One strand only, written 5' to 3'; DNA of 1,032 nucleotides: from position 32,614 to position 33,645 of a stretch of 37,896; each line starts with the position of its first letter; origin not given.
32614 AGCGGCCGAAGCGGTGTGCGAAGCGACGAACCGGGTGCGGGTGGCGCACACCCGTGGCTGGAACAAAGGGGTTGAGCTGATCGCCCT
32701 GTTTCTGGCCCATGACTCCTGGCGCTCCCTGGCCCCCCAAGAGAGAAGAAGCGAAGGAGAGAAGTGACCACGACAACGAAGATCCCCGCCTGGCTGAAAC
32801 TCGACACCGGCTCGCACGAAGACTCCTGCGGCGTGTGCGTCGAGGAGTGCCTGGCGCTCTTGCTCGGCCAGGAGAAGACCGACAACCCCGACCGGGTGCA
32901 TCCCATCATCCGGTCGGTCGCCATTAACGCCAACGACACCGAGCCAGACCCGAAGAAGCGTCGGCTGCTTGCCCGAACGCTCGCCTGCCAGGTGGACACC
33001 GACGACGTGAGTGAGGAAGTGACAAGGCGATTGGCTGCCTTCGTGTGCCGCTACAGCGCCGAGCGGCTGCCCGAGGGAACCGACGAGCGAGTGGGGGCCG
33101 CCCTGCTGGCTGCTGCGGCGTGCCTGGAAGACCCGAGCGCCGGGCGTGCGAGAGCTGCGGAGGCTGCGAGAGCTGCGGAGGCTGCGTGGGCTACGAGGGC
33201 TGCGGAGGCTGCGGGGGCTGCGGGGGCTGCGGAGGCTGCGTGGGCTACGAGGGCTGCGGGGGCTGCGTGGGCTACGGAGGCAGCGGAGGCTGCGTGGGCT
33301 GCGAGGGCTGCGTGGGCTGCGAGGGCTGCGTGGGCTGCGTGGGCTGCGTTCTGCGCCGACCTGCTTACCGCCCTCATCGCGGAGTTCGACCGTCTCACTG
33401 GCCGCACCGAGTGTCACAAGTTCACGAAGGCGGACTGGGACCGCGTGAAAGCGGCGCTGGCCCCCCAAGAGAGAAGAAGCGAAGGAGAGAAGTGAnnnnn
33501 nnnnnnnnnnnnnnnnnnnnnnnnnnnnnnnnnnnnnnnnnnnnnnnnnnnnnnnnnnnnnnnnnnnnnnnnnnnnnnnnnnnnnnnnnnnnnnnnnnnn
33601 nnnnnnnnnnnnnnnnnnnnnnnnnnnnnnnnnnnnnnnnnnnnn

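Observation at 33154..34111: One 9-bp tandem-repeat array is coding on both strands in two adjacent paralogous Ala-rich genes (126-bp inverted repeat, 72 bp perfect)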

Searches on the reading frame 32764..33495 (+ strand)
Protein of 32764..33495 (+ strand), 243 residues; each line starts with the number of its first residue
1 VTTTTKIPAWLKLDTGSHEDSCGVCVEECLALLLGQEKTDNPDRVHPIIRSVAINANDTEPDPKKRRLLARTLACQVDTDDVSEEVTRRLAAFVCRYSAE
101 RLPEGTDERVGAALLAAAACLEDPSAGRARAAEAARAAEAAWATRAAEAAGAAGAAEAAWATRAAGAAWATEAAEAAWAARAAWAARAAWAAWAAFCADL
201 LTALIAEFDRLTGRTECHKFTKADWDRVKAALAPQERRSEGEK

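Call 5: search_protein_families(library=pfam, proteins=[window:32764-33495:+], max_evalue=1)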
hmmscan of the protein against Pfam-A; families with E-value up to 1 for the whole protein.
window:32764-33495:+ (243 aa): 1 family
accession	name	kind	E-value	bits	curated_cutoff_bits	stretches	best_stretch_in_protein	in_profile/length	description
PF05403.16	Plasmodium_HRP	-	0.37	11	45.8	1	130-199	92-161/218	Plasmodium histidine-rich protein (HRPII/III)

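Call 6: search_protein_families(library=phrogs, proteins=[window:32764-33495:+], max_evalue=0.01)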
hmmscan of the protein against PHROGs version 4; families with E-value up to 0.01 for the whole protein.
window:32764-33495:+ (243 aa): 0 families

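Call 12: search_dna_similar(query=window:32764-33495:+, collection=phages, mode=protein, max_rows=30, max_evalue=0.001)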
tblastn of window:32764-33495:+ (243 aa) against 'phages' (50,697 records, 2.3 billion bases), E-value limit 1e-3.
No match.

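Call 14: find_homologous_proteins(query=window:32764-33495:+)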
Query window:32764-33495:+ (243 aa): 61 proteins with E <= 0.001 among 8000 candidates.
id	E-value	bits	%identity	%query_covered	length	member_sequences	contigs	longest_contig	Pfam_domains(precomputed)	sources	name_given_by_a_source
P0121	3.1e-89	317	81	51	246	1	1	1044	-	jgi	jgi:hypothetical protein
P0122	1.7e-88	314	81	51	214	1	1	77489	-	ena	-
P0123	3.2e-88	313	62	99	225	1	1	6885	-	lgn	-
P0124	3.2e-87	310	81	51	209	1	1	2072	-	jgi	jgi:hypothetical protein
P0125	5.9e-84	299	83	49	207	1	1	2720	-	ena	-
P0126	2.9e-83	297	64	94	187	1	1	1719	-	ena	-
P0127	1.3e-77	279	64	96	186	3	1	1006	-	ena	-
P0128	3.1e-76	274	65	97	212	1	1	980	-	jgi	jgi:hypothetical protein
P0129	4.0e-73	264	75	50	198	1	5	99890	-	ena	-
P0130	9.5e-50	188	55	90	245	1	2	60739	-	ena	-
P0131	1.4e-49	187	65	14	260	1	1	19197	-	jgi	jgi:hypothetical protein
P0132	5.0e-49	185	67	56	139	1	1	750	-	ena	-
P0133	1.3e-40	158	48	49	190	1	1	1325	-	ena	-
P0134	3.9e-37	146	42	93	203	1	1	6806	-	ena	-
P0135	1.8e-35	141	-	-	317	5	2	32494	-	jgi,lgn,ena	jgi:hypothetical protein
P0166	3.0e-5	42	-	-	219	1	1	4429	PF24703.3,PF21805.4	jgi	jgi:hypothetical protein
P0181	9.5e-4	37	-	-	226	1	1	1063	PF21805.4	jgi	jgi:hypothetical protein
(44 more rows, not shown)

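Call 19: find_encoding_contigs(protein=P0122, flank=6000, max_places=3)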
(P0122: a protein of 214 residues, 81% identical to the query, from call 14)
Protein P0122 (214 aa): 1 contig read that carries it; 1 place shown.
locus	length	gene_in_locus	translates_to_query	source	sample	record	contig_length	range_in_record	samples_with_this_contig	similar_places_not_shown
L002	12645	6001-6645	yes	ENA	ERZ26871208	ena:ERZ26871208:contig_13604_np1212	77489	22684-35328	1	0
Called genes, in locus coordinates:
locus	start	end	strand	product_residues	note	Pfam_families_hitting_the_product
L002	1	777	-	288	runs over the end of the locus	PF13495:Phage_int_SAM_4 (weak), PF00589:Phage_integrase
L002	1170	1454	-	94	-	PF01381:HTH_3 (weak)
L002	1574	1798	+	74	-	PF13560:HTH_31, PF01381:HTH_3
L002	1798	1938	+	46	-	-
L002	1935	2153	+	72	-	-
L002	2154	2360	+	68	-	-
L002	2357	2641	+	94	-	-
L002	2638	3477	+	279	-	-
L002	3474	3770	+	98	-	PF01844:HNH (weak)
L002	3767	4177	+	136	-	-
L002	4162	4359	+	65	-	-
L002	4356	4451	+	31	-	-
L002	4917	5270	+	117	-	-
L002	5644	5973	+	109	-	-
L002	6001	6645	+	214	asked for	-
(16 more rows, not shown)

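Call 22: find_related_loci(query=window:32764-33495:+, collection=viral_contigs, flank=4000)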
Query window:32764-33495:+ (243 aa) in viral_contigs; peptide patterns used: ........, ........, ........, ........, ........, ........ (x = any residue, [..] = any of these).
10 stretches matched a pattern, but none encodes a relative of the query by tblastn (E <= 1e-3).

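Call 26: find_related_loci(query=A2, collection=viral_contigs, flank=5000)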
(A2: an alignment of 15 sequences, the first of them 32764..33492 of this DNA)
Query A2 (243 aa) in viral_contigs; peptide patterns used: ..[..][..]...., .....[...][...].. (x = any residue, [..] = any of these).
67 stretches matched a pattern; 1 encode a relative of the query (tblastn E <= 1e-3); 1 distinct loci.
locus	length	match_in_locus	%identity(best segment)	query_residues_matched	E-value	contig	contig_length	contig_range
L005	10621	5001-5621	29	23-216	2e-8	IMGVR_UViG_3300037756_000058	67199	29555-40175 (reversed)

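Call 28: find_related_loci(query=A2, collection=genome_contigs, flank=4000)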
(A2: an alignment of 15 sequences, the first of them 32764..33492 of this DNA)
Query A2 (243 aa) in genome_contigs; peptide patterns used: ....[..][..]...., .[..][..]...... (x = any residue, [..] = any of these).
128 stretches matched a pattern, but none encodes a relative of the query by tblastn (E <= 1e-3).

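Call 29: find_encoding_contigs(protein=P0131, flank=8000, max_places=2)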
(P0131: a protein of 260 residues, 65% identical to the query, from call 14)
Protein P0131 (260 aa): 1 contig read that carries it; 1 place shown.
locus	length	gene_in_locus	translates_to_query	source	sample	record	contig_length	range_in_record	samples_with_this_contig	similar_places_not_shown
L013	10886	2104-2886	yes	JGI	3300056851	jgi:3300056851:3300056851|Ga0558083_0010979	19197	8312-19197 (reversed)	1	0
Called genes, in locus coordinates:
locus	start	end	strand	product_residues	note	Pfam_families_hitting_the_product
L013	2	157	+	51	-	?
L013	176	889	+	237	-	-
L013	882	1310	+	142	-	-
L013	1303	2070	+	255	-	-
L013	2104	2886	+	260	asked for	-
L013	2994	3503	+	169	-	PF26761:Acb5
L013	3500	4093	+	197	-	-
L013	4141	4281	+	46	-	-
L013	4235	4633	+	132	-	-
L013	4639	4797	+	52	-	-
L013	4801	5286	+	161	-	-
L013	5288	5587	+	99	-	-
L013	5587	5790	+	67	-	-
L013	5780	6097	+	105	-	-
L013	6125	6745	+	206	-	PF00239:Resolvase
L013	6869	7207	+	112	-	-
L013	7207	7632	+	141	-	-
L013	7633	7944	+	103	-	-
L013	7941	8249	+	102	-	-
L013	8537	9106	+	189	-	-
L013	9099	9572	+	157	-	-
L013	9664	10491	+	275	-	PF10979:DUF2786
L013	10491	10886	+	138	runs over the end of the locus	-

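Call 30: find_encoding_contigs(protein=P0129, flank=8000, max_places=2)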
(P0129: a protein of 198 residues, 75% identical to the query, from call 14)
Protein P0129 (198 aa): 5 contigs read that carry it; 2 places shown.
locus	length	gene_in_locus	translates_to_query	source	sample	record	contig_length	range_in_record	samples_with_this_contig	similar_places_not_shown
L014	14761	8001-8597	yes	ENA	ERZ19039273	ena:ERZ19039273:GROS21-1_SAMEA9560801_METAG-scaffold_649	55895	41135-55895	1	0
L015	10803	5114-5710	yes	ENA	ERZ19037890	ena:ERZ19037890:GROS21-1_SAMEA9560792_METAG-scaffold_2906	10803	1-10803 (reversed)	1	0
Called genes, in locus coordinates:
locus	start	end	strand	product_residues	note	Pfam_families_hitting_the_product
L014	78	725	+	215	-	-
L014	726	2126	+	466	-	-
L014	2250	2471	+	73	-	-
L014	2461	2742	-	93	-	PF19905:DUF6378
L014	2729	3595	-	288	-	PF02511:Thy1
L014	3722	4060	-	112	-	-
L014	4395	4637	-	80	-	PF02467:Whib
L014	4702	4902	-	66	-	-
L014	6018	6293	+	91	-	-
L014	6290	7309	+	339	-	-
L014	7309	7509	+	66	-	PF24623:Phage_zn_bind_8 (weak)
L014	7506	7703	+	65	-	-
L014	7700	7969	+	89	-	-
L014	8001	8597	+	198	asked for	-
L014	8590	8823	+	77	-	-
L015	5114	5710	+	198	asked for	-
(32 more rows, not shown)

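Call 31: find_encoding_contigs(protein=P0130, flank=8000, max_places=2)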
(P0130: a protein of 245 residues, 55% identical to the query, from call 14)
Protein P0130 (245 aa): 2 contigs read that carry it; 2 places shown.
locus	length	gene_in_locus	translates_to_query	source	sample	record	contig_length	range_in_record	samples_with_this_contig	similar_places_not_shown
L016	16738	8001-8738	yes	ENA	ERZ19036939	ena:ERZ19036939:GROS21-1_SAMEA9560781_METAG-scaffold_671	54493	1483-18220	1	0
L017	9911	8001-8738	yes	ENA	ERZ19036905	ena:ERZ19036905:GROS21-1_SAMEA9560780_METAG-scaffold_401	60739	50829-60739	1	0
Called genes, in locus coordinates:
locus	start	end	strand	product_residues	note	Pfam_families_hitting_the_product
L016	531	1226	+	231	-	-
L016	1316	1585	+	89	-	-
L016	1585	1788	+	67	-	-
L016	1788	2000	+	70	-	-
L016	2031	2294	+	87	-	PF24192:DUF7417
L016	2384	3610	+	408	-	-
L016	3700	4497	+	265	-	-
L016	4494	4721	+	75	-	-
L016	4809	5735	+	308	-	-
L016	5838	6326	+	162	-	-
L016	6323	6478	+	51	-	-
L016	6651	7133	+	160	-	-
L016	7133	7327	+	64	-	-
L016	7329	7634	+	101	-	-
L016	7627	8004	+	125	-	-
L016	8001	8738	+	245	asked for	-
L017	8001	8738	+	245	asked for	-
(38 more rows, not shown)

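Call 33: search_protein_families(library=pfam, proteins=[P0166], max_evalue=0.01)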
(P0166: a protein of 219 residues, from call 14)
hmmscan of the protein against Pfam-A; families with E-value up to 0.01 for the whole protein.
P0166 (219 aa): 2 families
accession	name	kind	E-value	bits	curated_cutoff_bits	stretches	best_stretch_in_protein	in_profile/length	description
PF21805.3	Imm5_like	-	1.3e-10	41.7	25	1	91-180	3-87/129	Imm-5 like putative immunity protein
PF24703.2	DUF7666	-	6.9e-06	26.9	27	1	6-94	4-90/95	Domain of unknown function (DUF7666)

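Call 46: predict_structure(alignment_id=A2)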
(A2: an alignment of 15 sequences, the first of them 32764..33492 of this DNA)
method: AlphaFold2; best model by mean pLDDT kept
length: 243 residues; sequences in the alignment: 15
mean_pLDDT: 74.3   pTM: 0.73
mean pLDDT of the five models: 74.3, 72.6, 72.5, 67.7, 62.8
residues with pLDDT >= 90: 29; 70-90: 143; 50-70: 51; < 50: 20
segments of 3 or more residues with pLDDT < 50: 1-3, 16-22, 235-243
pLDDT, mean of each block of 10 residues (from residue 1): 61 53 61 75 80 82 78 77 89 92 85 87 79 80 77 67 56 57 64 87 91 82 82 53 38
secondary structure, 60 per line:
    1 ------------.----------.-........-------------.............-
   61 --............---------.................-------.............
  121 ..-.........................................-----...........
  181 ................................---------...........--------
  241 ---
elements in order: H26-33 H47-59 H63-74 H84-100 H108-122 H124-164 H170-212 H222-232

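Call 61: fold_search(model_id=the predicted structure, library=pdb)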
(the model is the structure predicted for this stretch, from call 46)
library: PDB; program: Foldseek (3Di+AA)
matches with E <= 10: 8; with E <= 0.001: 0
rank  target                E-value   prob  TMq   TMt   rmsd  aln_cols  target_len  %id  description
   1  4yj4_A                5.0e+00  0.04  0.15  0.22  11.7       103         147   14  Crystal structure of Bcl-xL in complex with the BIM BH3 domain containing Ile155-to-Arg and Glu158-to-phosphoserine mu (released 2015-07-29)
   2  1pq0                  6.4e+00  0.02  0.14  0.20  12.8       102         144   17  Crystal structure of mouse Bcl-xl (released 2003-09-23)
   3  4cim_B                6.8e+00  0.03  0.15  0.21  11.5       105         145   18  Complex of a Bcl-w BH3 mutant with a BH3 domain (released 2014-11-12)
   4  6yli_C                7.5e+00  0.02  0.15  0.20  13.0       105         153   16  Crystal structure of human bcl-xL bound to trichoplax adhaerens trBak BH3 (released 2021-03-17)
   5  9div_C                7.9e+00  0.02  0.13  0.18  17.5       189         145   14  The crystal structure of de novo designed ChuA binding protein C8 (released 2025-05-21)
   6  8fy0_D                8.7e+00  0.02  0.14  0.21  11.7       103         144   16  E3:PROTAC:target ternary complex structure (VCB/753b/BCL-xL) (released 2024-04-10)
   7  7d3u_G                9.2e+00  0.11  0.19  0.36   7.6       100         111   21  Structure of Mrp complex from Dietzia sp. DQ12-45-1b (released 2020-12-09)
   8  4isp_F                9.7e+00  0.33  0.16  0.24   1.8        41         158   17  Crystal structure of iron soaked (4h) ferritin from Pseudo-nitzschia multiseries (released 2013-03-20)

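Call 83: search_protein_families(library=padloc, proteins=[window:32764-33495:+], max_evalue=0.01)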
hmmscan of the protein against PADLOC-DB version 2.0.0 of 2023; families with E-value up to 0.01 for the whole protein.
window:32764-33495:+ (243 aa): 0 families
